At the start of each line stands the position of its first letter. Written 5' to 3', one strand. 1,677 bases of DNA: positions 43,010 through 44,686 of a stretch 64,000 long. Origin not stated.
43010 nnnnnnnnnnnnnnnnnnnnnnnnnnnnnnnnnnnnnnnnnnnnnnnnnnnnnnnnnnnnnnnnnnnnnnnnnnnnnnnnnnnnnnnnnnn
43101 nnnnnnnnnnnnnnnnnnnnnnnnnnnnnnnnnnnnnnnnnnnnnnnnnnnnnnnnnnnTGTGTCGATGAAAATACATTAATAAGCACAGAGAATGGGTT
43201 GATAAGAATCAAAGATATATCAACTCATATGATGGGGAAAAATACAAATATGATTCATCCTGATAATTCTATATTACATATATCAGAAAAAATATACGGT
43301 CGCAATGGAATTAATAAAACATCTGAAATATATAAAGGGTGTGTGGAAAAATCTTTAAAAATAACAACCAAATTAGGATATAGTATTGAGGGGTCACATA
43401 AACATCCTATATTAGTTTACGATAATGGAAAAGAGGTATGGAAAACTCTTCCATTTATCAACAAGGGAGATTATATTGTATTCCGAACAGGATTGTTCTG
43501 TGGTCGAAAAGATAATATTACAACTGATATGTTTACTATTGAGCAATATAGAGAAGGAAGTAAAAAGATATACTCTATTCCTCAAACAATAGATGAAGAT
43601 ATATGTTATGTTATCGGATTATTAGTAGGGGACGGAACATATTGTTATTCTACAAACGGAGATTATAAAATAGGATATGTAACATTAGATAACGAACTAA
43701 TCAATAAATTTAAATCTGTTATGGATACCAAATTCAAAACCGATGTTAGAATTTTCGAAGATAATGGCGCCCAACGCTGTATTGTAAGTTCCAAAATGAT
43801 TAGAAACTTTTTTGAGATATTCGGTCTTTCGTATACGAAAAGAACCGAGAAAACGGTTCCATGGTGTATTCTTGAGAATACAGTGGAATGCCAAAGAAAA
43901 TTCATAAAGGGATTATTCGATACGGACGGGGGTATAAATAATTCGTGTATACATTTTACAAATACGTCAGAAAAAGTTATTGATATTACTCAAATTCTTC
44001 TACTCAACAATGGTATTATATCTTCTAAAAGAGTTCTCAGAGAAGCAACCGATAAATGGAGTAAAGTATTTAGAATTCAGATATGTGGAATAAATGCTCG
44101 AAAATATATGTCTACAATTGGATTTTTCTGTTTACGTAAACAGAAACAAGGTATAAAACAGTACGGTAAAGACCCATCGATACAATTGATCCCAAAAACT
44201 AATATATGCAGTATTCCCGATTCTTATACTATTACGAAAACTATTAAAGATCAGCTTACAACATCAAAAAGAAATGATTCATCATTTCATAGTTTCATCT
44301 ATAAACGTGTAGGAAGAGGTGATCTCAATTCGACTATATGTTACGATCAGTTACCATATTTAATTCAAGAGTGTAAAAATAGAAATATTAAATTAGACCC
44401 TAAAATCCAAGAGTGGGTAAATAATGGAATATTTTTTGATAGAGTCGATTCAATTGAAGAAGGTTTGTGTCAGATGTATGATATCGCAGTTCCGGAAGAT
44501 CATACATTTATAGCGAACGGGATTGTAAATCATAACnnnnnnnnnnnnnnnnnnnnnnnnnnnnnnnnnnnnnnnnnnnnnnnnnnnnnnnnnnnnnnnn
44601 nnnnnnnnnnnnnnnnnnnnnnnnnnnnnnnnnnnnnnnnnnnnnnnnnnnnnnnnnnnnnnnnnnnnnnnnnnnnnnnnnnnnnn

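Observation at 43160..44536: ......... intein inside a PIF1-like helicase motif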

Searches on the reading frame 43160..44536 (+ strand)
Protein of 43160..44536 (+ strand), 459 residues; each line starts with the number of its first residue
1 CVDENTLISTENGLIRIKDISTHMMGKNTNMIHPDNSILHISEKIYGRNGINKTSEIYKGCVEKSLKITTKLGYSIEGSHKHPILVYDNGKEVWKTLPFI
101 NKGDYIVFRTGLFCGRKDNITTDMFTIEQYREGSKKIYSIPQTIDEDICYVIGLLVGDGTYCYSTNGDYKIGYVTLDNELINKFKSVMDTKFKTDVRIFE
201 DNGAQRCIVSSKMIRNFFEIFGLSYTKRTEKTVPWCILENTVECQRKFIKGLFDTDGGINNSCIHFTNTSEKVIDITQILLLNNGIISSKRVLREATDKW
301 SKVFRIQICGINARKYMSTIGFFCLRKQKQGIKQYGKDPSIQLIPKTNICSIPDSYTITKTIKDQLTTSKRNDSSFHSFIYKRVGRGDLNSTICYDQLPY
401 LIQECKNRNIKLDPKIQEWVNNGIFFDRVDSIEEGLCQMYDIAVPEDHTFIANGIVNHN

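Call 4: search_protein_families(library=pfam, proteins=[window:43160-44536:+], max_evalue=0.01)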
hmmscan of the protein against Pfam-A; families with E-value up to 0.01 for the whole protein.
window:43160-44536:+ (459 aa): 2 families
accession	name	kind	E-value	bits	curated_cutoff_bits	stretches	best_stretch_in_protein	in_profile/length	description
PF14528.11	LAGLIDADG_3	-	9.2e-16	58.3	22.5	1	243-321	1-82/82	LAGLIDADG-like domain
PF14890.11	Intein_splicing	-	2.8e-13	50.4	35.8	1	32-459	26-155/155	Intein splicing domain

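Call 5: search_protein_families(library=ncbifam, proteins=[window:43160-44536:+], max_evalue=0.01)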
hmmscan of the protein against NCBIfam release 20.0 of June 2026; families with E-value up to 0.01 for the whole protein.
window:43160-44536:+ (459 aa): 13 families
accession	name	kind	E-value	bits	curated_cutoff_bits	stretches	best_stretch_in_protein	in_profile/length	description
NF005852.0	PRK07773.1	equivalog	6.7e-17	61.1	780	1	143-459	503-826/886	replicative DNA helicase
NF038098.1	GyrA_w_intein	exception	1.9e-16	59.2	1850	1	1-459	117-537/1232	intein-containing DNA gyrase subunit A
NF011491.0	PRK14898.1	equivalog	7.7e-15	54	783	1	67-459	154-543/860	DNA-directed RNA polymerase subunit A''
NF011303.0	PRK14715.1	equivalog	3.1e-13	47.8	1585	1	149-329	1121-1317/1627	DNA-directed DNA polymerase II large subunit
NF011287.0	PRK14698.1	equivalog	6.7e-13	47.5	1238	1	1-310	241-550/1017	V-type ATP synthase subunit A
NF006207.0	PRK08332.1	equivalog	2.7e-10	38.2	2400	1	55-289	938-1142/1684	vitamin B12-dependent ribonucleotide reductase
NF003159.0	PRK04132.1-4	equivalog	3.1e-09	35.4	999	1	146-379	178-382/852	replication factor C small subunit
TIGR01445.1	intein_Nterm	domain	1.2e-08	35.9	24.5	1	1-86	1-83/83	intein N-terminal splicing region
NF038162.1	RtcB_rel_intein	exception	3.5e-08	31.9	1150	1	1-313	95-416/961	intein-containing RtcB family protein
NF003157.0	PRK04132.1-2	equivalog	4.3e-08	31.6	1103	1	145-352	169-376/864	replication factor C small subunit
NF011418.0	PRK14845.1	equivalog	5.6e-08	31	756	1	4-329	28-306/1049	translation initiation factor IF-2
TIGR01443.1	intein_Cterm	domain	4e-07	30.1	15.6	1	440-459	3-23/24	intein C-terminal splicing region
NF003158.0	PRK04132.1-3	equivalog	5.6e-05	20.4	1750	0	416-459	1211-1255/1437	replication factor C small subunit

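Call 18: find_homologous_proteins(query=window:43160-44536:+, max_evalue=0.00001)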
Query window:43160-44536:+ (459 aa): 3 proteins with E <= 0.00001 among 2958 candidates.
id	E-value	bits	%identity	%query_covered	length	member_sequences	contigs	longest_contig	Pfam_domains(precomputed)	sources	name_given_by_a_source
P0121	5.9e-84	300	50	51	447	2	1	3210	PF14528.12,PF14890.12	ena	-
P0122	1.8e-61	226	39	70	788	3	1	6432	PF05970.21,PF13604.13,PF13245.13,PF14528.12,PF13401.13,PF21530.4,PF14890.12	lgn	-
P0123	2.9e-32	130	29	100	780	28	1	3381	PF14528.12,PF14890.12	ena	-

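Call 24: search_protein_representatives(protein=window:43160-44536:+)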
Query: 459 residues. Proteins with E-value up to 0.001 (for the whole library): 5314; up to 1e-10: 2238; up to 1e-30: 215. The best 150 are listed.
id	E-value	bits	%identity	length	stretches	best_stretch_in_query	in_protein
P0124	0.0e+00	1053.1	100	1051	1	1-459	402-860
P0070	2.9e-104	365.7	46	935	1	1-459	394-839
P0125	1.2e-102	360.4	39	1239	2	1-459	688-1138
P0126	1.7e-99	350.0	43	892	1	1-459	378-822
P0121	1.9e-84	300.4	57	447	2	120-355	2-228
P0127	3.7e-79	283.0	41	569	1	3-459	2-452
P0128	7.7e-79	281.9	39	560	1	1-459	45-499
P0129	1.3e-74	268.0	29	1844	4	47-459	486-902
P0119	2.9e-71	256.9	40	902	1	1-459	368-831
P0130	8.4e-71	255.4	38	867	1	1-459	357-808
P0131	8.2e-70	252.1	40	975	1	1-459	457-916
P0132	8.8e-70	252.0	38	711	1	45-457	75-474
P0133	6.9e-68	245.8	38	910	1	1-459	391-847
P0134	1.1e-67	245.1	39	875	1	1-459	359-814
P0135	3.1e-66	240.4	37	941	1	1-459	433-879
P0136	8.3e-66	238.9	37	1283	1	1-459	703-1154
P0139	2.4e-64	234.1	32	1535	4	1-330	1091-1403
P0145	1.2e-59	218.6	34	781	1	1-459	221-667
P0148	4.0e-56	207.0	39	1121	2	1-402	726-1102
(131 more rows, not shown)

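Call 27: search_protein_families(library=pfam, proteins=[P0125, P0127, P0129, P0132, P0136, P0139, P0145], max_evalue=0.00001)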
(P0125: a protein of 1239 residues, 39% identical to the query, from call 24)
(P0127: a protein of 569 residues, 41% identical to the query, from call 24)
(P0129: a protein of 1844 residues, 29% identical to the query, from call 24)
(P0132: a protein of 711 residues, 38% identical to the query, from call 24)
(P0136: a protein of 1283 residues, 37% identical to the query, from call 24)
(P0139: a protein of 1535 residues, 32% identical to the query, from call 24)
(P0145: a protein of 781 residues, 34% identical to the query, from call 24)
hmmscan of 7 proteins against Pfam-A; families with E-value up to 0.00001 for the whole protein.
P0125 (1239 aa): 5 families
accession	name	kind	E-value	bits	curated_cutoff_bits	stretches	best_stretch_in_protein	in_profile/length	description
PF05970.20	PIF1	-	3.9e-27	95.7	25.9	1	331-481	32-189/223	PIF1-like helicase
PF14528.11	LAGLIDADG_3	-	1.6e-23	83.2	22.5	1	925-1004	1-82/82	LAGLIDADG-like domain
PF14890.11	Intein_splicing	-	1.5e-17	64.2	35.8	1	724-1138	22-155/155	Intein splicing domain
PF05204.19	Hom_end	-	1.3e-12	48.2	21.1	1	190-274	2-87/110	Homing endonuclease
PF21530.3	Pif1_2B_dom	-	2.2e-07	30.9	23.9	1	609-636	17-44/47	DNA helicase Pif1, 2B domain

P0127 (569 aa): 2 families
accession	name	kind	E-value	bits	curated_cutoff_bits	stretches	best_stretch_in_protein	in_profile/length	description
PF14528.11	LAGLIDADG_3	-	3.5e-17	62.9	22.5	1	233-309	2-82/82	LAGLIDADG-like domain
PF14890.11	Intein_splicing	-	5.2e-13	49.5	35.8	1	12-452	7-155/155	Intein splicing domain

P0129 (1844 aa): 4 families
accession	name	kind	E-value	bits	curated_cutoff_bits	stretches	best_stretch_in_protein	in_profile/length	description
PF14528.11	LAGLIDADG_3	-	3.6e-53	178.2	22.5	3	1169-1250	4-82/82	LAGLIDADG-like domain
PF14890.11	Intein_splicing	-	7e-38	130.3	35.8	3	25-428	2-155/155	Intein splicing domain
PF05204.19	Hom_end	-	6.3e-09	36.4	21.1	0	223-272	11-62/110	Homing endonuclease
PF17289.8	Terminase_6C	-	8.2e-06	26.3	22.6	0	1561-1633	2-77/155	Terminase RNaseH-like domain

P0132 (711 aa): 3 families
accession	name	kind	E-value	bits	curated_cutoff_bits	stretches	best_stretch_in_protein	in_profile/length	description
PF14528.11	LAGLIDADG_3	-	3e-18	66.3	22.5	1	270-334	3-74/82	LAGLIDADG-like domain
PF14890.11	Intein_splicing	-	3.9e-13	49.9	35.8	1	50-474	2-153/155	Intein splicing domain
PF24308.1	DUF7487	-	5.1e-07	30.3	27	1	649-705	2-58/220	Family of unknown function (DUF7487)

P0136 (1283 aa): 10 families
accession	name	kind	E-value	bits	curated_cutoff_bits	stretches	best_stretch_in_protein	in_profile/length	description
PF13604.12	AAA_30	-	3.4e-26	92.6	27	1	359-510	2-157/191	AAA domain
PF13245.12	AAA_19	-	1.2e-24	87.4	25.1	1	363-483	1-132/134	AAA domain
PF14528.11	LAGLIDADG_3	-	5.6e-15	55.8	22.5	1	934-1010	2-82/82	LAGLIDADG-like domain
PF01443.25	Viral_helicase1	-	2.2e-14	54.3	21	1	377-514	2-137/228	Viral superfamily 1 RNA helicase core domain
PF13086.12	AAA_11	-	3.6e-13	50.3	27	1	437-483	212-253/257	AAA domain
PF13538.12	UvrD_C_2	-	5.2e-13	49.1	27.4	1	1153-1196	8-52/52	UvrD-like helicase C-terminal domain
PF18335.7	SH3_13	-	8.7e-11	41.9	41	1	585-645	1-65/65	ATP-dependent RecD-like DNA helicase SH3 domain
PF14890.11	Intein_splicing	-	1e-09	38.8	35.8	1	748-1154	41-155/155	Intein splicing domain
PF13087.12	AAA_12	-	2.2e-07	31.1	27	0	546-594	86-134/195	AAA domain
PF00580.27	UvrD-helicase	-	1.1e-06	29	23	0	362-428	4-72/271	UvrD/REP helicase N-terminal domain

P0139 (1535 aa): 8 families
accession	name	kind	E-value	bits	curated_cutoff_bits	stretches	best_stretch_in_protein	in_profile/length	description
PF13604.12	AAA_30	-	8.6e-32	110.9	27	1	769-944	32-174/191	AAA domain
PF14528.11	LAGLIDADG_3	-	1.3e-27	96.3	22.5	2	1318-1394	3-82/82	LAGLIDADG-like domain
PF13245.12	AAA_19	-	6.2e-24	85.1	25.1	1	760-901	16-134/134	AAA domain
PF14890.11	Intein_splicing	-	9.3e-21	74.7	35.8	2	1144-1463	48-155/155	Intein splicing domain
PF14490.11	HHH_RecD2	-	9.2e-19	67.6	27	1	154-238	7-92/92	ATP-dependent RecD2 DNA helicase HHH domain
PF18335.7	SH3_13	-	1.1e-16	60.8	41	1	997-1058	1-62/65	ATP-dependent RecD-like DNA helicase SH3 domain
PF13538.12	UvrD_C_2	-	1.7e-13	50.6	27.4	1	1462-1503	8-52/52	UvrD-like helicase C-terminal domain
PF23139.1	OB_YrrC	-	4.7e-06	26.9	27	0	2-80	3-70/76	ATP-dependent DNA helicase YrrC, OB-fold domain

P0145 (781 aa): 4 families
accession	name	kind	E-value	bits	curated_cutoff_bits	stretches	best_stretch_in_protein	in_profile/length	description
PF13538.12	UvrD_C_2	-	4.4e-14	52.5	27.4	1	666-709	8-52/52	UvrD-like helicase C-terminal domain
PF14528.11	LAGLIDADG_3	-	7.7e-14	52.2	22.5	1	453-527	2-82/82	LAGLIDADG-like domain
PF14890.11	Intein_splicing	-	2.3e-10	40.9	35.8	1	236-667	11-155/155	Intein splicing domain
PF18335.7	SH3_13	-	7.8e-09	35.6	41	1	110-169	2-65/65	ATP-dependent RecD-like DNA helicase SH3 domain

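Call 41: search_solved_structures(query=window:43160-44536:+, show_alignments=1, max_evalue=0.001)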
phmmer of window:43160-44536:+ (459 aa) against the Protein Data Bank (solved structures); distinct sequences matched with E-value up to 0.001: 6.
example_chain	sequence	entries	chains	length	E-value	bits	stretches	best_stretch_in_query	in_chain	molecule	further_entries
7qsu_A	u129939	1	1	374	2.1e-12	49.6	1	2-310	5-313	V-ATPase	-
7qss_A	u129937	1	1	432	3.3e-12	49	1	2-310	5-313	V-type ATP synthase alpha chain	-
4e2u_A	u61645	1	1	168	3.2e-06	29.3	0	35-107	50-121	Pho radA intein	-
2lqm_A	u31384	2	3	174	5e-06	28.6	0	35-107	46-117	Pho radA intein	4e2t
1mi8_A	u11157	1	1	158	0.0002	23.4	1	403-458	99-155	DnaB intein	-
6rpq_A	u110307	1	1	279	0.00087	21.3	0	420-459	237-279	Ubiquitin-like protein SMT3,1108aa long hypothetical cell division control protein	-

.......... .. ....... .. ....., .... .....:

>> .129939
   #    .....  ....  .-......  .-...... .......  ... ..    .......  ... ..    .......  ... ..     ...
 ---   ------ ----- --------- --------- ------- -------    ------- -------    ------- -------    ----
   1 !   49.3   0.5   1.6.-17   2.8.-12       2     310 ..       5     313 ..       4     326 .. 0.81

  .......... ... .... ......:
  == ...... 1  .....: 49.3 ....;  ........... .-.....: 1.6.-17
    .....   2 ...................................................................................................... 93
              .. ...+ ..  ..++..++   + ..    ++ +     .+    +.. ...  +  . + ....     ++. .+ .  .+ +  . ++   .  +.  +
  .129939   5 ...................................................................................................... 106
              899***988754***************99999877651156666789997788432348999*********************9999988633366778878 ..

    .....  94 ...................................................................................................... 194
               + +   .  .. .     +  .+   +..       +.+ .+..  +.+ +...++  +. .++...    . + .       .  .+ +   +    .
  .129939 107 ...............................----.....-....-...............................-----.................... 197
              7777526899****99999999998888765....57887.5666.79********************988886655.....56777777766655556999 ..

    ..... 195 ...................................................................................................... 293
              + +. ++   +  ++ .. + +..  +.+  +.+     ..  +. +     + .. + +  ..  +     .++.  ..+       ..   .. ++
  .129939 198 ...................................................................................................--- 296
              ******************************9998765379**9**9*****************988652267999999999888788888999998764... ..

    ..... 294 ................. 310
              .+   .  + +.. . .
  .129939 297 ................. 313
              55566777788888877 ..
